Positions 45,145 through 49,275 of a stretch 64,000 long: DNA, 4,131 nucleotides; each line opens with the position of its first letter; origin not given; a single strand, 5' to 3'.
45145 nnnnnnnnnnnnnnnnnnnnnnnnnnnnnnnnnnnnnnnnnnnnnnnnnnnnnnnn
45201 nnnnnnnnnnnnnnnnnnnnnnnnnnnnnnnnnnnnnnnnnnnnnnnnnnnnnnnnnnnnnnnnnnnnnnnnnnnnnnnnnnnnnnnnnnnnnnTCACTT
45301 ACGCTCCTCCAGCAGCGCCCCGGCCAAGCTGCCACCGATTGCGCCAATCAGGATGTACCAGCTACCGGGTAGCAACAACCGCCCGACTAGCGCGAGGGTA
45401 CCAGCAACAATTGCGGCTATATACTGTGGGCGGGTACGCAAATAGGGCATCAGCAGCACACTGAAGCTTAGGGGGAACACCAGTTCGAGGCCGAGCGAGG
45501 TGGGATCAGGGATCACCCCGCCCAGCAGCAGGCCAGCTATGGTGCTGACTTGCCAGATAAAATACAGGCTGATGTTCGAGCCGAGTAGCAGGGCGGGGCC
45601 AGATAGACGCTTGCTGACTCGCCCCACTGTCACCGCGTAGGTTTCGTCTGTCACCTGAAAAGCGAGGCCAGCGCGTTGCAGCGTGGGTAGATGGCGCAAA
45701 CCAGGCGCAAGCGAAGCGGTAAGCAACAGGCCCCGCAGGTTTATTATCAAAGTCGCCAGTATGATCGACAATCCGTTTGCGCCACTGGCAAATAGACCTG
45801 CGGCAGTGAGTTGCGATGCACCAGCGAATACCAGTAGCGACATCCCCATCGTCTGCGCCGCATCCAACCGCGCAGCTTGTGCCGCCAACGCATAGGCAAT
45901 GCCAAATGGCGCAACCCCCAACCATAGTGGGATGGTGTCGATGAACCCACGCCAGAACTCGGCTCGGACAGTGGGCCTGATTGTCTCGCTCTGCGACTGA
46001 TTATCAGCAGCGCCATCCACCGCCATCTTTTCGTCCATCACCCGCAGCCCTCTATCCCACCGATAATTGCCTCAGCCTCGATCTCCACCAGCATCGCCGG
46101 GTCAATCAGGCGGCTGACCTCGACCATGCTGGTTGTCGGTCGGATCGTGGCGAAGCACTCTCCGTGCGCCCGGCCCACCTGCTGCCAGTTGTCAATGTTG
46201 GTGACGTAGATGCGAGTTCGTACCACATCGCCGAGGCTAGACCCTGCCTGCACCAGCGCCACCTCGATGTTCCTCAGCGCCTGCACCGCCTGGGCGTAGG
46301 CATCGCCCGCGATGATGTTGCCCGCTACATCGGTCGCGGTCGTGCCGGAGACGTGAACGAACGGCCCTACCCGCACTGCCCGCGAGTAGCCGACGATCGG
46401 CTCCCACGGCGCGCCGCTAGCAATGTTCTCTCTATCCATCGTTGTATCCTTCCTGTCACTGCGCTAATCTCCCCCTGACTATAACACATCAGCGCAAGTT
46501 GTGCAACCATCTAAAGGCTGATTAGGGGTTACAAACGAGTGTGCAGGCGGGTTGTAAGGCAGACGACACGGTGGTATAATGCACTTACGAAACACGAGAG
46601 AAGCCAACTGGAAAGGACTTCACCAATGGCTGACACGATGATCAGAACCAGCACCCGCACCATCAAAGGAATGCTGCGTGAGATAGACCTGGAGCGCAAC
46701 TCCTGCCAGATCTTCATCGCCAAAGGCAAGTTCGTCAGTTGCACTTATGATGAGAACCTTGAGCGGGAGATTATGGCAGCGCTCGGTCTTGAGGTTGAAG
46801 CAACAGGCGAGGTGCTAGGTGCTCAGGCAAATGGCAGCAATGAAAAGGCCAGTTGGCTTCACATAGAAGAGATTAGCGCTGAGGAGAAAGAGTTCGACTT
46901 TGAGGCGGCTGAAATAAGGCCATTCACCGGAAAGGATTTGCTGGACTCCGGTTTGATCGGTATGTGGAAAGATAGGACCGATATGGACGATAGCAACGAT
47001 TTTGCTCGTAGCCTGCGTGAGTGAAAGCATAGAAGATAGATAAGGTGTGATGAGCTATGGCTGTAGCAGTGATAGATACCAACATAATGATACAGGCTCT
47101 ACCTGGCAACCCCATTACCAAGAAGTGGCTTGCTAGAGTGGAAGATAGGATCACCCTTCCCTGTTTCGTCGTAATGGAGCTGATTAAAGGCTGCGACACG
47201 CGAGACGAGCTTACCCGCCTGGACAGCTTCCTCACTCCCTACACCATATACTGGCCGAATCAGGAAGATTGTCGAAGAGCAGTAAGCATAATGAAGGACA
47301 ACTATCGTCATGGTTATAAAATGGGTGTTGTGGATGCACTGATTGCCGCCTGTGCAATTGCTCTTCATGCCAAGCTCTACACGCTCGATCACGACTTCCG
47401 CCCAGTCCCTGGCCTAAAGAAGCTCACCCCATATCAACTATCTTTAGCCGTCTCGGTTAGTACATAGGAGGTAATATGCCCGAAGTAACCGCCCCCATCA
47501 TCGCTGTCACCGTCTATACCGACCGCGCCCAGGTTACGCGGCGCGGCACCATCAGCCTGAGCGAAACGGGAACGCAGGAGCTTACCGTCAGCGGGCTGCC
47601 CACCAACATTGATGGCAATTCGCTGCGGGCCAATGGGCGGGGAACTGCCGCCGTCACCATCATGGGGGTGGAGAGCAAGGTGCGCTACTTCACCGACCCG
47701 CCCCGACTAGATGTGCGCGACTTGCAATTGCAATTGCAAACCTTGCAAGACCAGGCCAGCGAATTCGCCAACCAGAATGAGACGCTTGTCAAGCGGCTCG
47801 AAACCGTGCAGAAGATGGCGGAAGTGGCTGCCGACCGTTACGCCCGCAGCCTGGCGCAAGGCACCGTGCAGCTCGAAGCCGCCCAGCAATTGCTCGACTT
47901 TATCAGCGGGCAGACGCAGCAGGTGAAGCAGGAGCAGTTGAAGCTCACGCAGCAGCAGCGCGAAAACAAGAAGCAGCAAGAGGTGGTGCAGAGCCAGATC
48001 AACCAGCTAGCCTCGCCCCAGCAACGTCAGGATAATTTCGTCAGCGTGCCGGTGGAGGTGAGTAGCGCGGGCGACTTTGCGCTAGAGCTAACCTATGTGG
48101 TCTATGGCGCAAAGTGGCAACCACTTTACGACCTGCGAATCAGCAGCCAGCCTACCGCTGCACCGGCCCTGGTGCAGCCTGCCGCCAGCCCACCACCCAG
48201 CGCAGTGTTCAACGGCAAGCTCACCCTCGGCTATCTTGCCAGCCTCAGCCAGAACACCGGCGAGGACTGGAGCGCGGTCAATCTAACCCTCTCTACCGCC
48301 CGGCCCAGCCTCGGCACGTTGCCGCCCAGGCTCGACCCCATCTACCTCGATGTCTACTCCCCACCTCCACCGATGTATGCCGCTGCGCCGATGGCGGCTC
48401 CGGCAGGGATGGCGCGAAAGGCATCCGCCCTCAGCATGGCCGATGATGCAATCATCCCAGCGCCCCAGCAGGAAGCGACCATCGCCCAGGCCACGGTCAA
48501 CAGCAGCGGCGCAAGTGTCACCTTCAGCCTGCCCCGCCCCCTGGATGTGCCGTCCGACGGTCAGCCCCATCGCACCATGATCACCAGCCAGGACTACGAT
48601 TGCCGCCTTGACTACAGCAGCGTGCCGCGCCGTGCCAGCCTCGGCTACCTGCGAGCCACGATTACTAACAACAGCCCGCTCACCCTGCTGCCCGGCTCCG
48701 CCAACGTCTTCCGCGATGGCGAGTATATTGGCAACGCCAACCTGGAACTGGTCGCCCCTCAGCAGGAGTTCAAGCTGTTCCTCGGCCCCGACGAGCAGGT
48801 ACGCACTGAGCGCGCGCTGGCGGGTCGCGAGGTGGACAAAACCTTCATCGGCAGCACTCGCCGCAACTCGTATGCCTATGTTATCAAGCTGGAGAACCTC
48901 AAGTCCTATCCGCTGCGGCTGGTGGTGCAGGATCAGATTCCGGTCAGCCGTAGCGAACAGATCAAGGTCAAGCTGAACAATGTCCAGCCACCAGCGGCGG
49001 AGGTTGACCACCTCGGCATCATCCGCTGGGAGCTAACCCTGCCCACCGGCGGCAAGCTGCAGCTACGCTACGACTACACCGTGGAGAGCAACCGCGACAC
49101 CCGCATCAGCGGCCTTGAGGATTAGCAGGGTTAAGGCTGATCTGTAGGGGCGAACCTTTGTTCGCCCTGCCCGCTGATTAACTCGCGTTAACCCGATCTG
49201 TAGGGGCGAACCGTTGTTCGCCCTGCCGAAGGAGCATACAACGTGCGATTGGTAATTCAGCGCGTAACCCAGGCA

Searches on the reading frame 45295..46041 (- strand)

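Call 16: search_protein_families(library=pfam, proteins=[window:45295-46041:-], max_evalue=0.001)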
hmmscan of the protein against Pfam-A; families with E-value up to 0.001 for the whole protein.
window:45295-46041:- (248 aa): 1 family
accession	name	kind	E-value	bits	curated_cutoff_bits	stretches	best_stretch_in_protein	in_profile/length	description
PF03591.19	AzlC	-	8.1e-35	120.7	32.1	1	38-177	1-137/137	AzlC protein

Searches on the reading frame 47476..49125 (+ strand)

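Call 62: search_protein_families(library=pfam, proteins=[window:47476-49125:+], max_evalue=0.00001)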
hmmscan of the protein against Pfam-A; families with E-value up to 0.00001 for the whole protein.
window:47476-49125:+ (549 aa): 2 families
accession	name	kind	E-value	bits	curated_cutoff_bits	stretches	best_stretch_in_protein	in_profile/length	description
PF13598.12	DUF4139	-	2.5e-53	181.3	31.8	1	247-537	25-202/205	Domain of unknown function (DUF4139)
PF13600.11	DUF4140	-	9.5e-20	71.3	27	1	11-110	1-97/98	N-terminal domain of unknown function (DUF4140)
